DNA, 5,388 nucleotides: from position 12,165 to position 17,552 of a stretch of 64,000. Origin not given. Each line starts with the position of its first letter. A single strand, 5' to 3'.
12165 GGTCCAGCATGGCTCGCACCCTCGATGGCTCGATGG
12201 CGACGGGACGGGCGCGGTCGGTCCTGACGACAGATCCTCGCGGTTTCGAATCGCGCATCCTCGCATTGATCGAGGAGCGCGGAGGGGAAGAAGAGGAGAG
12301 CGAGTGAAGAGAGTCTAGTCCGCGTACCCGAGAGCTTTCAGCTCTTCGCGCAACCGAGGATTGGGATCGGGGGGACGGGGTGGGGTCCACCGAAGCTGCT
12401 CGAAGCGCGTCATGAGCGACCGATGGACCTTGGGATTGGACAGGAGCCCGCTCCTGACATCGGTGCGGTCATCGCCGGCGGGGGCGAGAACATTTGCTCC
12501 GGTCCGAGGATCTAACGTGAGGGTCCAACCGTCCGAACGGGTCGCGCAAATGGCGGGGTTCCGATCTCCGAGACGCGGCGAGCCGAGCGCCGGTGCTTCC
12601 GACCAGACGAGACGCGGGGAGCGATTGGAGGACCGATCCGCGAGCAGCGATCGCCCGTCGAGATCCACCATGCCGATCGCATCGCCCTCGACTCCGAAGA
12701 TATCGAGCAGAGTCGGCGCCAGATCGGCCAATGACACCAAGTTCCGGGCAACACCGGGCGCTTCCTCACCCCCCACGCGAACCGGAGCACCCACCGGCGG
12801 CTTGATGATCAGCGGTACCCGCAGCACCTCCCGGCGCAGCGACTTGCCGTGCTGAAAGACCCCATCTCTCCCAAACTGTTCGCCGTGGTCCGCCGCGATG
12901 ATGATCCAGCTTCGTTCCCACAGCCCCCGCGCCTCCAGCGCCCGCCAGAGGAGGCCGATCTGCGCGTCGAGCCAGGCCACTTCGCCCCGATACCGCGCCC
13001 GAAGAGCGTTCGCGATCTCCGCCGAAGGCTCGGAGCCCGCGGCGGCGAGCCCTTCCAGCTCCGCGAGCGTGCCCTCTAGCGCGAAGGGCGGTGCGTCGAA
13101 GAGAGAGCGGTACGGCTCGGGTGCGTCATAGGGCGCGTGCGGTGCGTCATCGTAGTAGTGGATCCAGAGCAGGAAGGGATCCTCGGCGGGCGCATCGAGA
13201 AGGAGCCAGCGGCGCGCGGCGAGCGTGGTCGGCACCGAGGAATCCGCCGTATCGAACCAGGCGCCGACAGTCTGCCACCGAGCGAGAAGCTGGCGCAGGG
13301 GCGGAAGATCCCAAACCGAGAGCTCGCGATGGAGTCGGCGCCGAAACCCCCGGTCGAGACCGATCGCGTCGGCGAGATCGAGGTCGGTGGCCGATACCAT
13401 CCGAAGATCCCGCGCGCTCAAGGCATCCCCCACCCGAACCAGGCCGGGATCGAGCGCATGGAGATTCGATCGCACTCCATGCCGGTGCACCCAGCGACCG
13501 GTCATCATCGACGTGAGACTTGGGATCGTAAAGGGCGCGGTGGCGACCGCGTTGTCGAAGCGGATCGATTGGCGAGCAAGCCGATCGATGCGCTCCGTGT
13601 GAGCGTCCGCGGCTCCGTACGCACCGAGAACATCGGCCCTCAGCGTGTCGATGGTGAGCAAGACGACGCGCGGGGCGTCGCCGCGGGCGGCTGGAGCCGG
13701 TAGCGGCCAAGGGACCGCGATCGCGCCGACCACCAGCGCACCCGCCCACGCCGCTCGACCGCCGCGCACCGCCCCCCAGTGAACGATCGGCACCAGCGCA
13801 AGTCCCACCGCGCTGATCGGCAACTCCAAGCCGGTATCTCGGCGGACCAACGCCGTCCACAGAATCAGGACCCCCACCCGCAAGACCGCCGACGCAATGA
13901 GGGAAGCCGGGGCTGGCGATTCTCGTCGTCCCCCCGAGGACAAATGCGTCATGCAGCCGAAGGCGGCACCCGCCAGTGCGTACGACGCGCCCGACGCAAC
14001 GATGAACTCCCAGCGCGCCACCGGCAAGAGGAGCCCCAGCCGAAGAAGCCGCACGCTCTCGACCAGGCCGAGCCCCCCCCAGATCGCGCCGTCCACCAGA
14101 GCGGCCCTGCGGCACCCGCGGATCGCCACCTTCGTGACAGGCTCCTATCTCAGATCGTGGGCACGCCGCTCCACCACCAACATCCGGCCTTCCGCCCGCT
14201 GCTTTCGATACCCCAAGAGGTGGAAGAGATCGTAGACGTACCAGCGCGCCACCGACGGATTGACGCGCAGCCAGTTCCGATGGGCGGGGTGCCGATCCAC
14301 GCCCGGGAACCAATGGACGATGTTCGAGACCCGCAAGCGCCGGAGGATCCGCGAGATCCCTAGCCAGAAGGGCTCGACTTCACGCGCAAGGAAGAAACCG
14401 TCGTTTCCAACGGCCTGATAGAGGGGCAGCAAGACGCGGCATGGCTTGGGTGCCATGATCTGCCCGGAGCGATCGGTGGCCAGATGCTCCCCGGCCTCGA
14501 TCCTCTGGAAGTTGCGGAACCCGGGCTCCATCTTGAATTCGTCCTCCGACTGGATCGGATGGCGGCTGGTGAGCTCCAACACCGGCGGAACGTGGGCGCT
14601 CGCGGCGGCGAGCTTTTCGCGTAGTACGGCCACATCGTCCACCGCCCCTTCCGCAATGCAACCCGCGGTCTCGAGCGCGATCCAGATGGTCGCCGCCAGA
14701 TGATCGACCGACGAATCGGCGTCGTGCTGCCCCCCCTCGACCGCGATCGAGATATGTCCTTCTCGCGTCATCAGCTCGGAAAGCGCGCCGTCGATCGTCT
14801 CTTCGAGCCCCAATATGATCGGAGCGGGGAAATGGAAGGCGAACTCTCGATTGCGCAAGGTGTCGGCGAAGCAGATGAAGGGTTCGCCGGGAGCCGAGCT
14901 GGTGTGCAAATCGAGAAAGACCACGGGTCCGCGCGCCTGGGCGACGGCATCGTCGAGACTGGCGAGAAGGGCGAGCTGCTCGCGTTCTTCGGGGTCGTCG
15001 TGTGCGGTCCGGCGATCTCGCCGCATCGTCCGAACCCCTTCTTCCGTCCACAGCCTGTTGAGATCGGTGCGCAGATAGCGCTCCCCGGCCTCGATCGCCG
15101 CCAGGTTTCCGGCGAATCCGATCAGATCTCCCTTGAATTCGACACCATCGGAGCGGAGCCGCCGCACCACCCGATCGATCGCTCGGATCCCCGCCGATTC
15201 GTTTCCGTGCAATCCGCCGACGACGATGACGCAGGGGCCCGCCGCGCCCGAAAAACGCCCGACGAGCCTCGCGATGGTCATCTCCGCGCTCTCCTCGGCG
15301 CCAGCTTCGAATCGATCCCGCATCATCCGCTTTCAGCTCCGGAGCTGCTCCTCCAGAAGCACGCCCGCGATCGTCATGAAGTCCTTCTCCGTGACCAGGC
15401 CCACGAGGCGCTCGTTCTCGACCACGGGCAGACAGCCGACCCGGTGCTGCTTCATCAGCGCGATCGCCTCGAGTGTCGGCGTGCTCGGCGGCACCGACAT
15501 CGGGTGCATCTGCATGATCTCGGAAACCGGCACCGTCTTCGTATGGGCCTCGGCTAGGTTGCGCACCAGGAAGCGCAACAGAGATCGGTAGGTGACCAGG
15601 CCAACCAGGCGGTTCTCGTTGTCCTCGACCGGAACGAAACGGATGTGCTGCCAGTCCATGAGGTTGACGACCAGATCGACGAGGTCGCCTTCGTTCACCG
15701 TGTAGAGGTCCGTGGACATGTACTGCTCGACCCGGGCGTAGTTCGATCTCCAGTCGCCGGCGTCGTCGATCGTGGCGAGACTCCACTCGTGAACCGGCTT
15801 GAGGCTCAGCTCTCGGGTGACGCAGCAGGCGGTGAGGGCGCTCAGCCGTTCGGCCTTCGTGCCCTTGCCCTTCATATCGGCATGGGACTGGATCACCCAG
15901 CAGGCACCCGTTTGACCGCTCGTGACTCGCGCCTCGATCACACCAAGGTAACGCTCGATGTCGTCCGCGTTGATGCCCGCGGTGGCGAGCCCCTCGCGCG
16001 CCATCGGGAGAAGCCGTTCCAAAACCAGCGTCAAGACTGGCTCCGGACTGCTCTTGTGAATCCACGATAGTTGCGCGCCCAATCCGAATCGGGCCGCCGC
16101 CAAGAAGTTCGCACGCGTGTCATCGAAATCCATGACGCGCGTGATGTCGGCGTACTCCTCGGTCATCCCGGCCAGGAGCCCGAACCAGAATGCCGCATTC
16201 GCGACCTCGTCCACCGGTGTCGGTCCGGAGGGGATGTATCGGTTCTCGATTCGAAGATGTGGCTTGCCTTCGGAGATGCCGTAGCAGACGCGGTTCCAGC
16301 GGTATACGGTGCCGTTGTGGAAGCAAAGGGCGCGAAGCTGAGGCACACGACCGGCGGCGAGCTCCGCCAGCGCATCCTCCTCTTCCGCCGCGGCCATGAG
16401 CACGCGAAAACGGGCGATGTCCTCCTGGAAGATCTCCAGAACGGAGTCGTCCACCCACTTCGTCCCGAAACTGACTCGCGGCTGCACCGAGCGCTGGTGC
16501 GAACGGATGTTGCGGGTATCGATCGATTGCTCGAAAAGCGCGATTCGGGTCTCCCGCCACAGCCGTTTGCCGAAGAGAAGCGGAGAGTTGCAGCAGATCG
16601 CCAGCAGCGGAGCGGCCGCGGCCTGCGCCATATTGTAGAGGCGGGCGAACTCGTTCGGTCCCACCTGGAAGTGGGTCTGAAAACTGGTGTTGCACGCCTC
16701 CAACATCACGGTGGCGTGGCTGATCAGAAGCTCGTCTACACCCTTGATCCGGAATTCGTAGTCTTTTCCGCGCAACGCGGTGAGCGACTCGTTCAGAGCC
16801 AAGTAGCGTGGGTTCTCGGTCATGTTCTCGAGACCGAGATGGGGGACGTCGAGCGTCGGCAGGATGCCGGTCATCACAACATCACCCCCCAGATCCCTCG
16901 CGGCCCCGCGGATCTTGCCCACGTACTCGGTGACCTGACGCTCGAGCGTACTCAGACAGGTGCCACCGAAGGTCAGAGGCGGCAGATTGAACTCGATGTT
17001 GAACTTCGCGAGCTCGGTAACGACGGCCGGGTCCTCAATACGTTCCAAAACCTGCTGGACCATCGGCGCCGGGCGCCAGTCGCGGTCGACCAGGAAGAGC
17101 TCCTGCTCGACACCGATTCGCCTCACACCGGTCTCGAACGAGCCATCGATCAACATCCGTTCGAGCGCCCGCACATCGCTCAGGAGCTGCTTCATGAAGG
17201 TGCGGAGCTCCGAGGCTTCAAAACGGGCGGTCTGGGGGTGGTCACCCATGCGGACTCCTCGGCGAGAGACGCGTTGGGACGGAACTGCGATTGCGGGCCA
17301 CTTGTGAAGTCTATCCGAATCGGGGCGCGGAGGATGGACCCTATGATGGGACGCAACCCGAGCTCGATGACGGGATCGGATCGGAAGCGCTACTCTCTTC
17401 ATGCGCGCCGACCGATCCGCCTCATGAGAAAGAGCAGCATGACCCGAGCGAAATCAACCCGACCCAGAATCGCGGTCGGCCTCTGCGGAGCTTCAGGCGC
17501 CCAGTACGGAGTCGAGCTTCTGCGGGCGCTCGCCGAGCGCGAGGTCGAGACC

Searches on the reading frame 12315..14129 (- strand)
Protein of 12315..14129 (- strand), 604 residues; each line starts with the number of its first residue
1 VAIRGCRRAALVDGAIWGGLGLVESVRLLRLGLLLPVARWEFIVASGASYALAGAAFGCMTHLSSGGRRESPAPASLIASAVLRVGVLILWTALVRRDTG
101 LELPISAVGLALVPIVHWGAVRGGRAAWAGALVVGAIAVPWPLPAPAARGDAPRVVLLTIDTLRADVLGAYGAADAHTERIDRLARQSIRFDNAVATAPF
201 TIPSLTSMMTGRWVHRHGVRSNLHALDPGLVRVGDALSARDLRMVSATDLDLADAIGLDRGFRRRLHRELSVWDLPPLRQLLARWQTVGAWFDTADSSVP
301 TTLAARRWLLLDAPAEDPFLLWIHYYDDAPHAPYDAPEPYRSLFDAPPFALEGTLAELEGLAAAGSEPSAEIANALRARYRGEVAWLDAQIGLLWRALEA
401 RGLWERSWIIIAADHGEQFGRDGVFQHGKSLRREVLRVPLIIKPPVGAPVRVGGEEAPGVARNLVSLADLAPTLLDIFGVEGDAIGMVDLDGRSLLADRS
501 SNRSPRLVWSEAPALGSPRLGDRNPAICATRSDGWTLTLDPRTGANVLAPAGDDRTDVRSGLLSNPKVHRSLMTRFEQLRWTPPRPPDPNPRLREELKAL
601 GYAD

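Call 39: search_protein_families(library=ncbifam, proteins=[window:12315-14129:-], max_evalue=0.00001)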
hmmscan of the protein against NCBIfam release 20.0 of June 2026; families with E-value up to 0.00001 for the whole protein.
window:12315-14129:- (604 aa): 5 families
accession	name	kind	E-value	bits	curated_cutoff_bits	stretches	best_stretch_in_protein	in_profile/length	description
NF010322.0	PRK13759.1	equivalog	1.1e-29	103.3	481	2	314-497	197-378/486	arylsulfatase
TIGR03417.1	chol_sulfatase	equivalog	4.2e-24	85.3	433.45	2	367-512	243-377/500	choline-sulfatase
NF045661.1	HdlasePehA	equivalog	6.2e-23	81.2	900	2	371-497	275-390/506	phosphoric/sulfuric ester hydrolase PehA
NF052527.1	Mn_arylsulf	exception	9.9e-12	44.5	850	1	318-495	199-371/479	manganese-dependent arylsulfatase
NF038075.1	fam_STM4013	hypoth_equivalog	6.4e-08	32.4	250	0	385-439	205-255/261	STM4013/SEN3800 family hydrolase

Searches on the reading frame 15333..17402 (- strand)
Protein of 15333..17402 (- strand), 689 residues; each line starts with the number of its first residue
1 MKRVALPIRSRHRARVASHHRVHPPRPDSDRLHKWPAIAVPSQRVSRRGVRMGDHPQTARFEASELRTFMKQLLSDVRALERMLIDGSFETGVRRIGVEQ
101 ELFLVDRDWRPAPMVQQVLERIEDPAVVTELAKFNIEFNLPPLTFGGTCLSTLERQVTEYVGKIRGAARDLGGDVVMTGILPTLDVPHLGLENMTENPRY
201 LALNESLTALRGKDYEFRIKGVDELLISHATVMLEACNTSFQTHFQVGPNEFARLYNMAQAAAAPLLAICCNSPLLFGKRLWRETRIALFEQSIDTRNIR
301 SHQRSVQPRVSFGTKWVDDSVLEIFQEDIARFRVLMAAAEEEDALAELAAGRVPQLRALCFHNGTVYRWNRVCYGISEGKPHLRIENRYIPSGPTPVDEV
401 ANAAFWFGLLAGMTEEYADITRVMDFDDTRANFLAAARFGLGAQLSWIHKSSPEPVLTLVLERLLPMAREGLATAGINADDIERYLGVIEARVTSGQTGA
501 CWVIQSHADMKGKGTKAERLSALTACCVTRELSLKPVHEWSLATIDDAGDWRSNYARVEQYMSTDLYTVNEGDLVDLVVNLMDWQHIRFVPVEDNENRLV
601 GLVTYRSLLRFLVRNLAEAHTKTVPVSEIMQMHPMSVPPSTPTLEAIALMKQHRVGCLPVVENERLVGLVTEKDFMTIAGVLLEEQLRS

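Call 39: search_protein_families(library=ncbifam, proteins=[window:15333-17402:-], max_evalue=0.00001)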
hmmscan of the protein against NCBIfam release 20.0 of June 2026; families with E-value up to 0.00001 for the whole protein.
window:15333-17402:- (689 aa): 12 families
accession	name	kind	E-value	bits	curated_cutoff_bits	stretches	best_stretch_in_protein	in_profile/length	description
NF041552.1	TF_PrdR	equivalog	1e-11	43.9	795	1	555-680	5-126/577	sigma-54 dependent transcriptional regulator PrdR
NF011442.0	PRK14869.1-4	equivalog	1.7e-11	43.3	400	0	626-675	72-122/543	putative manganese-dependent inorganic diphosphatase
NF011447.0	PRK14869.2-3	equivalog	5.5e-11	41.7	522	0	556-622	68-134/540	putative manganese-dependent inorganic diphosphatase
TIGR01302.1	IMP_dehydrog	equivalog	1.2e-09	37.6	481.5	1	557-677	81-198/450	IMP dehydrogenase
TIGR01186.1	proV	subfamily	1.2e-07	31.2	326.6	0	545-614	291-359/363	betaine/proline/choline family ABC transporter ATP-binding protein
NF011443.0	PRK14869.1-5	equivalog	1.5e-07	30.3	335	0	626-676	71-122/546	putative manganese-dependent inorganic diphosphatase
NF011449.0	PRK14869.2-5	equivalog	2.7e-07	30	411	0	625-676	68-121/451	putative manganese-dependent inorganic diphosphatase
NF008141.0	PRK10892.1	equivalog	8.6e-07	28.5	505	0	622-681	269-327/328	arabinose-5-phosphate isomerase KdsD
TIGR00393.1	kpsF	subfamily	2.9e-06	27.1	203.7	1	556-670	155-267/268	KpsF/GutQ family sugar-phosphate isomerase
NF011440.0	PRK14869.1-2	equivalog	5.4e-06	25.3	746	0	625-675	68-119/541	putative manganese-dependent inorganic diphosphatase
TIGR00400.1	mgtE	equivalog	5.7e-06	25.4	232.75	0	623-678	194-250/450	magnesium transporter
NF005869.0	PRK07807.1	equivalog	8.1e-06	25.1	549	0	553-611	145-203/479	GuaB1 family IMP dehydrogenase-related protein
